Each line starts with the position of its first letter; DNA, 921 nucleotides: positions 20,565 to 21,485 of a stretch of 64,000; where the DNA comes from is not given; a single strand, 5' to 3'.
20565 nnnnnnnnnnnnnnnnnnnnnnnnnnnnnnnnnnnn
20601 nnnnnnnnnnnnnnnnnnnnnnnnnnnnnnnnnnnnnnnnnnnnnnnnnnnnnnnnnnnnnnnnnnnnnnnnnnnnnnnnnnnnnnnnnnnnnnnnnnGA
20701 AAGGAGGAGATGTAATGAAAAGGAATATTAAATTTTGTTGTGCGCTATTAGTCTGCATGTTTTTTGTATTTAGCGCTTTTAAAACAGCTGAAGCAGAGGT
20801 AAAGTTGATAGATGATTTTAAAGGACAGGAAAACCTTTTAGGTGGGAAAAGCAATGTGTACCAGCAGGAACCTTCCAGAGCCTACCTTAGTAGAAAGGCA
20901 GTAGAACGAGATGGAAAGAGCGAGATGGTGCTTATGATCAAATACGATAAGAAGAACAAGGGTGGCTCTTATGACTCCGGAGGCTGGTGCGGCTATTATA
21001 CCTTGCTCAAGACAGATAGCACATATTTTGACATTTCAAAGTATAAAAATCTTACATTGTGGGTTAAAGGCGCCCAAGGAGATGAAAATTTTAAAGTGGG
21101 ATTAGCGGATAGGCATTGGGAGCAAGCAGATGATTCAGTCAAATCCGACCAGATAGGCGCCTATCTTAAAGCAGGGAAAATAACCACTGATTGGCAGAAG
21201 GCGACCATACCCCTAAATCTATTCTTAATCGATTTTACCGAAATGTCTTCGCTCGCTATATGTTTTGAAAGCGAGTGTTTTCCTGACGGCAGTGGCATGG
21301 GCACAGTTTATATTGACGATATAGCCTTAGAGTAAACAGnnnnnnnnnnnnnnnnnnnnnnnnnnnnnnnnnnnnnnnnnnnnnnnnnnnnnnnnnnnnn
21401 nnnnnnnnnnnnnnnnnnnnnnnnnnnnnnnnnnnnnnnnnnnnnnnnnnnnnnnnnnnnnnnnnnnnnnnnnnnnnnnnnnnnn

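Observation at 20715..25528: Expanded paralog family of a CBM11/CIA30-like beta-sandwich domain (at least 8 copies in 7 genes)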

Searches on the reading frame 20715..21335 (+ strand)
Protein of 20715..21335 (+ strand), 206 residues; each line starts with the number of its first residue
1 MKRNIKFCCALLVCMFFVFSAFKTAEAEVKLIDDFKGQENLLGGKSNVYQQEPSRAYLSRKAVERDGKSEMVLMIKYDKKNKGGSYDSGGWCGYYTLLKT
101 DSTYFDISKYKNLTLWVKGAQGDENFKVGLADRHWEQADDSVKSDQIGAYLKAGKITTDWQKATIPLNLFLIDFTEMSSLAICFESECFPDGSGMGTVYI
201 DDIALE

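Call 4: search_protein_families(library=pfam, proteins=[window:20715-21335:+], max_evalue=0.1)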
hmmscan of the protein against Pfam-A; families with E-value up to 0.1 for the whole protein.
window:20715-21335:+ (206 aa): 3 families
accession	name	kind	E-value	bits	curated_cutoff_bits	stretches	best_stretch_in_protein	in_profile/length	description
PF21582.3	CBM30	-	8.6e-08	32.7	27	1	106-186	68-153/170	Carbohydrate binding domain 30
PF03425.19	CBM_11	-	0.0011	19.5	27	1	26-141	9-111/182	Carbohydrate binding domain (family 11)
PF08547.18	CIA30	-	0.0013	19.2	24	1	80-171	46-119/157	Complex I intermediate-associated protein 30 (CIA30)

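Call 12: search_solved_structures(query=A1, max_evalue=1, show_alignments=2)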
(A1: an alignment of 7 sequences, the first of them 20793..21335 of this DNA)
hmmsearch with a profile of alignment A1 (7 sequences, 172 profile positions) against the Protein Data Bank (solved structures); distinct sequences matched with E-value up to 1: 5.
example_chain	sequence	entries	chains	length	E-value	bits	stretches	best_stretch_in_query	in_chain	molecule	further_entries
1wmx_A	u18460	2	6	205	7.8e-14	55.1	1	61-169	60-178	COG3291: FOG: PKD repeat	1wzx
2c24_A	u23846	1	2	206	8e-14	55.1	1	61-169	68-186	ENDOGLUCANASE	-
2lro_A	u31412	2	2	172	8.1e-07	32.3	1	39-168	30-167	Endoglucanase H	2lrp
1v0a_A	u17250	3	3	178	8.2e-07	32.3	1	39-168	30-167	ENDOGLUCANASE H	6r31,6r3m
5z06_A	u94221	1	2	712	0.059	16.5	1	114-168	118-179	BDI_3064 protein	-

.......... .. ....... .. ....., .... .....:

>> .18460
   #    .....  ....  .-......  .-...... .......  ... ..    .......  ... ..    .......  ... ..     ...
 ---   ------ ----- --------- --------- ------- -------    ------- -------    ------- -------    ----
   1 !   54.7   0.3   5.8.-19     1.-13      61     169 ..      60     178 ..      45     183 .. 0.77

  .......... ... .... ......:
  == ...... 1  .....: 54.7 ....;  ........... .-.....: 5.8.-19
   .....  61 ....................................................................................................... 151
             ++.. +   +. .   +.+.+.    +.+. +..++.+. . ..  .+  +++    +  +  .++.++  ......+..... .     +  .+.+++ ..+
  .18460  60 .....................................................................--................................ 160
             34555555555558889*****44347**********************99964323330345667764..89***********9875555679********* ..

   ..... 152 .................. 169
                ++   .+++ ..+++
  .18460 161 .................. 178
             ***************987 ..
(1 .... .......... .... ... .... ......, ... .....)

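Call 15: find_homologous_proteins(query=window:20715-21335:+, max_evalue=0.001)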
Query window:20715-21335:+ (206 aa): 300 proteins with E <= 0.001 among 389 candidates; the best 120 are listed.
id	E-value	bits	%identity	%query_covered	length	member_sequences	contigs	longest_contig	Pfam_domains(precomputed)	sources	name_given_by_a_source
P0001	2.8e-136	470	100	100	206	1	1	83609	PF21582.4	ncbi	ncbi:MAG: carbohydrate binding domain-containing protein [Candidatus Omnitrophota bacterium]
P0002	3.3e-119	414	88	100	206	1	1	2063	PF21582.4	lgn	-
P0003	2.0e-117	408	88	100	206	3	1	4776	PF21582.4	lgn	-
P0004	7.8e-117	406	85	100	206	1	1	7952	PF21582.4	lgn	-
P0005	1.5e-116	405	85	100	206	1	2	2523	PF21582.4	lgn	-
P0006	3.4e-94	332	71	100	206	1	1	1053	PF21582.4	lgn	-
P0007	4.1e-79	283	62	95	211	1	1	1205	PF21582.4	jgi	-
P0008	1.1e-78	281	60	100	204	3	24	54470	PF21582.4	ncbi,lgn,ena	-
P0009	5.1e-77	276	59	100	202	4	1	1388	PF21582.4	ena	-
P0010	8.7e-75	269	59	96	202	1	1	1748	PF21582.4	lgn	-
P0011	2.2e-72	261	57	99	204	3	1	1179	PF21582.4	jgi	-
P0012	3.1e-71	257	58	95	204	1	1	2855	PF21582.4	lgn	-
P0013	6.1e-71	256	57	98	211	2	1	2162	PF03425.20,PF21582.4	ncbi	-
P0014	8.1e-71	256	59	91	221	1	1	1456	PF21582.4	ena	-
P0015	2.5e-70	254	56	100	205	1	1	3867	PF21582.4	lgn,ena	-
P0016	3.2e-70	254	59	87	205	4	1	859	PF21582.4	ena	-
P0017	4.9e-70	253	54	99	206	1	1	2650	PF21582.4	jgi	jgi:hypothetical protein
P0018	6.1e-70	253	60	87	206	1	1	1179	PF03425.20,PF21582.4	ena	-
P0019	1.4e-69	252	56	95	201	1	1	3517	PF21582.4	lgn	-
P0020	3.4e-69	251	57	96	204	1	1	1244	PF21582.4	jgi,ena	-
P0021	4.4e-69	250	53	100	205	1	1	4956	PF21582.4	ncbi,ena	-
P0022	6.1e-69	250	54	99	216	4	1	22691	PF21582.4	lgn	-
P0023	6.9e-69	250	56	100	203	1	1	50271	PF21582.4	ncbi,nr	ncbi:MAG: hypothetical protein NC910_04535 [Candidatus Omnitrophica bacterium]|nr:hypothetical prote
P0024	7.4e-69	249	53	100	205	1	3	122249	PF21582.4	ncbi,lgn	-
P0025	7.7e-69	249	53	100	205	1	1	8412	PF21582.4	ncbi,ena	-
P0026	1.2e-68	249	55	95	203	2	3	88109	PF21582.4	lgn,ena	-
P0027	1.2e-68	249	59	87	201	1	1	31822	PF21582.4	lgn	-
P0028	1.2e-68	249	54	100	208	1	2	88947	PF21582.4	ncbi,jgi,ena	-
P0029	1.5e-68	248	53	95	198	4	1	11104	PF21582.4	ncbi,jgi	-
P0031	1.8e-68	248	59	87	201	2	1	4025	PF03425.20,PF21582.4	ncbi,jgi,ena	-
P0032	2.6e-68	248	59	88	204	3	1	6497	PF03425.20,PF21582.4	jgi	-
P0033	3.0e-68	247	56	95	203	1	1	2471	PF21582.4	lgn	-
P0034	3.5e-68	247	55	100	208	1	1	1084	PF21582.4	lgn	-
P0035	3.6e-68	247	55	100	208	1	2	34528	PF21582.4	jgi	jgi:hypothetical protein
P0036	6.6e-68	246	55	100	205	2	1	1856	PF21582.4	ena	-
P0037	7.0e-68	246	59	88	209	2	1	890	PF21582.4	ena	-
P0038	7.8e-68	246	54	98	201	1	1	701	PF21582.4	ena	-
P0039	8.1e-68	246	58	92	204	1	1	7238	PF21582.4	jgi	jgi:hypothetical protein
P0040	8.7e-68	246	59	89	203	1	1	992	PF21582.4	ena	-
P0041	1.4e-67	245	59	87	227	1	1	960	PF21582.4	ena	-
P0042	1.5e-67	245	56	96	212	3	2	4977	PF21582.4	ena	-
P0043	2.3e-67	245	55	100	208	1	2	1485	PF21582.4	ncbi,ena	-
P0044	2.4e-67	244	52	98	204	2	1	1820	PF21582.4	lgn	-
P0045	2.5e-67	244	53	100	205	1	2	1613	PF21582.4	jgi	jgi:hypothetical protein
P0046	2.6e-67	244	55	97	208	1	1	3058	PF21582.4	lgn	-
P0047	2.9e-67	244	55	96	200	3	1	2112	PF21582.4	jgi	jgi:hypothetical protein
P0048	3.2e-67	244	55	100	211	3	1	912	PF21582.4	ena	-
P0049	5.0e-67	243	55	95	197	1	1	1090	PF21582.4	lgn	-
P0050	7.5e-67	243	57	85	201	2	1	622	PF21582.4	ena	-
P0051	8.6e-67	243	54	99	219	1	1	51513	PF21582.4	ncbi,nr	ncbi:MAG: hypothetical protein PHO42_01760 [Candidatus Omnitrophica bacterium]|nr:hypothetical prote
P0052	9.1e-67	243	57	89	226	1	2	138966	PF21582.4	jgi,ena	-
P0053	1.0e-66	242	52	99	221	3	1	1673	PF21582.4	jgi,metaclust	metaclust:\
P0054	1.1e-66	242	52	96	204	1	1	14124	PF21582.4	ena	-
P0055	1.2e-66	242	58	89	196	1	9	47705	PF21582.4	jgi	-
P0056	1.3e-66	242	56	95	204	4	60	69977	PF21582.4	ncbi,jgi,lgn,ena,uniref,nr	ncbi:MAG: hypothetical protein COW11_02405 [Candidatus Omnitrophica bacterium CG12_big_fil_rev_8_21_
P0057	1.7e-66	242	59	85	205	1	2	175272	PF21582.4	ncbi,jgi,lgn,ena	-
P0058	1.7e-66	242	56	95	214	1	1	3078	PF21582.4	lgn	-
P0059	1.8e-66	242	60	85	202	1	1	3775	PF21582.4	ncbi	-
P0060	1.9e-66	242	56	92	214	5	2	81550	PF21582.4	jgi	-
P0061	2.7e-66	241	52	100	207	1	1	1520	PF03425.20,PF21582.4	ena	-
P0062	3.2e-66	241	58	88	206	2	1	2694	PF21582.4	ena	-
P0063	3.9e-66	241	57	89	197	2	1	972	PF03425.20,PF21582.4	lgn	-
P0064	4.1e-66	240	50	100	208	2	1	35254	PF21582.4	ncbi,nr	ncbi:MAG: hypothetical protein HYZ94_02070 [Candidatus Omnitrophica bacterium]|nr:hypothetical prote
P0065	5.5e-66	240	55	95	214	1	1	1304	PF21582.4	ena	-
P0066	7.2e-66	240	58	87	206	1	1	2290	PF03425.20,PF21582.4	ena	-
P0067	7.5e-66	240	54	96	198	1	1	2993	PF21582.4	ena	-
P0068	9.0e-66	239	58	87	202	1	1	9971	PF03425.20,PF21582.4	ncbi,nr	ncbi:MAG: hypothetical protein HY594_01200 [Candidatus Omnitrophica bacterium]|nr:hypothetical prote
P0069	1.1e-65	239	57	85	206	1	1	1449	PF21582.4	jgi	jgi:hypothetical protein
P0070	1.1e-65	239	60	85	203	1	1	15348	PF21582.4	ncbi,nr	ncbi:MAG: hypothetical protein HYZ90_02560 [Candidatus Omnitrophica bacterium]|nr:hypothetical prote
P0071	1.4e-65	239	55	96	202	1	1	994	PF21582.4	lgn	-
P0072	1.4e-65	239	55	99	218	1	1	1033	PF21582.4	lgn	-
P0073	1.6e-65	238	51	99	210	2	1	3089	PF21582.4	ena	-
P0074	1.6e-65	238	57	88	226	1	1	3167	PF21582.4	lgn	-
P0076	1.9e-65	238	55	95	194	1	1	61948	PF21582.4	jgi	jgi:hypothetical protein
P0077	2.1e-65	238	57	85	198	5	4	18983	PF21582.4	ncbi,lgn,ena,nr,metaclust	ncbi:MAG: hypothetical protein A3C53_01100 [Omnitrophica WOR_2 bacterium RIFCSPHIGHO2_02_FULL_68_15]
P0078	2.2e-65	238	56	87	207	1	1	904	PF03425.20,PF21582.4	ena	-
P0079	2.3e-65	238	53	98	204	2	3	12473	PF21582.4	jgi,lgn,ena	jgi:hypothetical protein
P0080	2.3e-65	238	53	100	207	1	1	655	PF21582.4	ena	-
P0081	2.3e-65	238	61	85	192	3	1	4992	PF21582.4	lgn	-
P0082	2.7e-65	238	51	100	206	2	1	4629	PF21582.4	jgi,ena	-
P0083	3.3e-65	237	56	87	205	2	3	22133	PF21582.4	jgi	-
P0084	4.9e-65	237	51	100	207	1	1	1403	PF03425.20,PF21582.4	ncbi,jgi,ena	-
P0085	5.0e-65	237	53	96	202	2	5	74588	PF21582.4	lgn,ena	-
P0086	5.0e-65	237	54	97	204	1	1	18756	PF21582.4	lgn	-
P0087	5.2e-65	237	59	87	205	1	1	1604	PF21582.4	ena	-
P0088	5.3e-65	237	56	93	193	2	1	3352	PF21582.4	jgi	-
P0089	6.7e-65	236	54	100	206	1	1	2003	PF21582.4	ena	-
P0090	7.2e-65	236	55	95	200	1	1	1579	PF21582.4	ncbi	-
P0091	8.1e-65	236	54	95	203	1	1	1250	PF21582.4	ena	-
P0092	9.0e-65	236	52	99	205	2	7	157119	PF21582.4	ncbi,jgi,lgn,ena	-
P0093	9.1e-65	236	56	89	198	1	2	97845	PF21582.4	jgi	jgi:hypothetical protein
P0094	9.8e-65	236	52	100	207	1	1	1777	PF21582.4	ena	-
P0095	1.0e-64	236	52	100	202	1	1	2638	PF21582.4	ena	-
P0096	1.1e-64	236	55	97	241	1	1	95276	PF21582.4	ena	-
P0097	1.4e-64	235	53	100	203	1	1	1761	PF21582.4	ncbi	-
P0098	1.6e-64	235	58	88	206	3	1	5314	PF21582.4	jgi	jgi:hypothetical protein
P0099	1.6e-64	235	55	95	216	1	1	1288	PF21582.4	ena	-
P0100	1.9e-64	235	58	85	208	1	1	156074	PF21582.4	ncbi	-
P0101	2.1e-64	235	56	85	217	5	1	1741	PF21582.4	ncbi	-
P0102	3.0e-64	234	53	100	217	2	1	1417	PF21582.4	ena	-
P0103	4.0e-64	234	51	97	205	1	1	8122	PF21582.4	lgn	-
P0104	4.5e-64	234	55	97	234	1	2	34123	PF21582.4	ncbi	-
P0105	4.9e-64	234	56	96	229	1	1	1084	PF21582.4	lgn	-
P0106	5.0e-64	234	55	95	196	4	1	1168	PF21582.4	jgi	-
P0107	5.0e-64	234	58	85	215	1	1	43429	PF21582.4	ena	-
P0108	5.2e-64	234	55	85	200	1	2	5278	PF21582.4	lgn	-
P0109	5.4e-64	234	55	95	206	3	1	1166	PF21582.4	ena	-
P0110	5.5e-64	233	57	89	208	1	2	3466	PF21582.4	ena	-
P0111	5.6e-64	233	52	95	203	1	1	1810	PF21582.4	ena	-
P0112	6.5e-64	233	50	96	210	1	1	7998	PF03425.20,PF21582.4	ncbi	-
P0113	6.6e-64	233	53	95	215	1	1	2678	PF21582.4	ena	-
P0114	7.0e-64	233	51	99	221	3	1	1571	PF03425.20,PF21582.4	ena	-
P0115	7.1e-64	233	56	85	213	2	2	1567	PF21582.4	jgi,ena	-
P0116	7.6e-64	233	54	95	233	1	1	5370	PF21582.4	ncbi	-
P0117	7.7e-64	233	57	85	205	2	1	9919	PF21582.4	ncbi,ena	-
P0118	8.1e-64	233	51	100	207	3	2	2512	PF21582.4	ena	-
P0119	8.8e-64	233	59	87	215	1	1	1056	PF21582.4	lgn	-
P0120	9.4e-64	233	57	88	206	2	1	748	PF21582.4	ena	-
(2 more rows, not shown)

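Call 18: find_encoding_contigs(protein=window:20715-21335:+, flank=10000, max_places=3)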
Protein window:20715-21335:+ (206 aa): no gene with exactly this product is on record in the collection.

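Call 19: find_encoding_contigs(protein=P0057, flank=10000, max_places=2)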
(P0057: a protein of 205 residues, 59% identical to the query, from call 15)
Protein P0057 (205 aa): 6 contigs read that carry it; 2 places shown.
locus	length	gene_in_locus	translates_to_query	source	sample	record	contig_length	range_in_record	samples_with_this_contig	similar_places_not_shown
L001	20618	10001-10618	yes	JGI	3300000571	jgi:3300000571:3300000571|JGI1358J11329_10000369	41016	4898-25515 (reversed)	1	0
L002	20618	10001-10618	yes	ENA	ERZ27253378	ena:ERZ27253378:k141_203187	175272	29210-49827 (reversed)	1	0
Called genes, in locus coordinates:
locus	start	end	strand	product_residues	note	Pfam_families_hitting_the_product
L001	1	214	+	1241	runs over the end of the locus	PF00873:ACR_tran, PF03176:MMPL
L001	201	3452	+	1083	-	PF00873:ACR_tran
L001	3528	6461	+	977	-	PF13672:PP2C_2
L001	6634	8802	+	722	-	PF21582:CBM30 (weak), PF06452:CBM9_1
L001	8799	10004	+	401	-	PF21582:CBM30, PF03425:CBM_11 (faint), PF21582:CBM30 (weak)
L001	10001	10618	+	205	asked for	PF21582:CBM30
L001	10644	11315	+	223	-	PF21582:CBM30 (weak)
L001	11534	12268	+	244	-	-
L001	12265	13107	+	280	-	PF07719:TPR_2 (faint), PF00595:PDZ (faint), PF17820:PDZ_6 (faint)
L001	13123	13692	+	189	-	-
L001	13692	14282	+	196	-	-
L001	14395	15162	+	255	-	PF01182:Glucosamine_iso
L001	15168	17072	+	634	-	PF16314:DUF4954, PF25084:LbH_EIF2B (faint), PF25087:GMPPB_C (weak)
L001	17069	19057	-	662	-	-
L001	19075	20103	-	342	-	-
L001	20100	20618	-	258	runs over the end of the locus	-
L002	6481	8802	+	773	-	PF03425:CBM_11 (weak), PF21582:CBM30 (weak), PF06452:CBM9_1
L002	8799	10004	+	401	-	PF21582:CBM30, PF03425:CBM_11 (faint), PF21582:CBM30 (weak)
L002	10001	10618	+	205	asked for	PF21582:CBM30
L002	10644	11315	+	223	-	PF21582:CBM30 (weak)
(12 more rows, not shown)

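Call 20: find_encoding_contigs(protein=P0092, flank=10000, max_places=2)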
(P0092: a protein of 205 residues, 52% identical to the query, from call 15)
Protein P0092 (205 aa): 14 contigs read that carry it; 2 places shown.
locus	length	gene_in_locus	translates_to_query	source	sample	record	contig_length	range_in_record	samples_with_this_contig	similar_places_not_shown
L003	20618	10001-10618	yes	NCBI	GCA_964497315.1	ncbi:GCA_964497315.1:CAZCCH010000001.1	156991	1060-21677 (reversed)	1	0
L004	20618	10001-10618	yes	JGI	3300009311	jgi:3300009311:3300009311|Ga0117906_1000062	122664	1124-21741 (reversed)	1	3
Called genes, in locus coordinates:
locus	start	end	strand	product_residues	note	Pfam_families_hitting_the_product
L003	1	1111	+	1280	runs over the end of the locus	PF00873:ACR_tran, PF03176:MMPL, PF08220:HTH_DeoR (weak), PF13412:HTH_24 (weak)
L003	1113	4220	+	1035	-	PF00873:ACR_tran, PF03176:MMPL (weak)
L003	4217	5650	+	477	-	PF20154:LNT_N, PF00795:CN_hydrolase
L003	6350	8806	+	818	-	PF21582:CBM30 (weak), PF06452:CBM9_1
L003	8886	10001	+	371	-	PF21582:CBM30, PF03425:CBM_11 (faint), PF21582:CBM30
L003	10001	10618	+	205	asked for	PF21582:CBM30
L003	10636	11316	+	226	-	-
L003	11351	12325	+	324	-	-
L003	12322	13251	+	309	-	PF00595:PDZ, PF13180:PDZ_2 (weak), PF17820:PDZ_6 (weak)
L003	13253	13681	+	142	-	PF00672:HAMP (weak)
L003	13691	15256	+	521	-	PF01554:MatE (faint), PF03023:MurJ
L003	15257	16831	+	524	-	PF01541:GIY-YIG, PF27096:UvrC_M, PF02151:UVR, PF08459:UvrC_RNaseH_dom, PF01035:DNA_binding_1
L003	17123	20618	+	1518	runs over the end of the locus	?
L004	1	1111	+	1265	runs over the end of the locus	PF00873:ACR_tran, PF03176:MMPL, PF08220:HTH_DeoR (weak), PF13412:HTH_24 (weak)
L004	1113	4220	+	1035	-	PF00873:ACR_tran, PF03176:MMPL (weak)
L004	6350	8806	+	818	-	PF21582:CBM30 (weak), PF06452:CBM9_1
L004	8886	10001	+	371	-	PF21582:CBM30, PF03425:CBM_11 (faint), PF21582:CBM30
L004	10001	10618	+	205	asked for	PF21582:CBM30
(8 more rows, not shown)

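Call 22: predict_structure(alignment_id=A3)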
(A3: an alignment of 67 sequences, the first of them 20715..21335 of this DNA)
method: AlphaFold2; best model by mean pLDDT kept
length: 206 residues; sequences in the alignment: 67
mean_pLDDT: 95.8   pTM: 0.86
mean pLDDT of the five models: 95.8, 95.3, 95.2, 94.4, 94.3
residues with pLDDT >= 90: 190; 70-90: 15; 50-70: 1; < 50: 0
segments of 3 or more residues with pLDDT < 50: none
pLDDT, mean of each block of 10 residues (from residue 1): 84 92 82 97 98 98 94 98 95 98 97 98 98 98 98 98 98 98 98 98 98
secondary structure, 60 per line:
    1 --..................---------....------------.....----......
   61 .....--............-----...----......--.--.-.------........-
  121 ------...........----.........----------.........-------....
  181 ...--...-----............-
elements in order: H3-20 E30-33 E46-50 E55-65 E68-79 E92-97 E112-119 E127-132 H133-137 E142-146 H147-150 E161-166 E177-183 E194-205
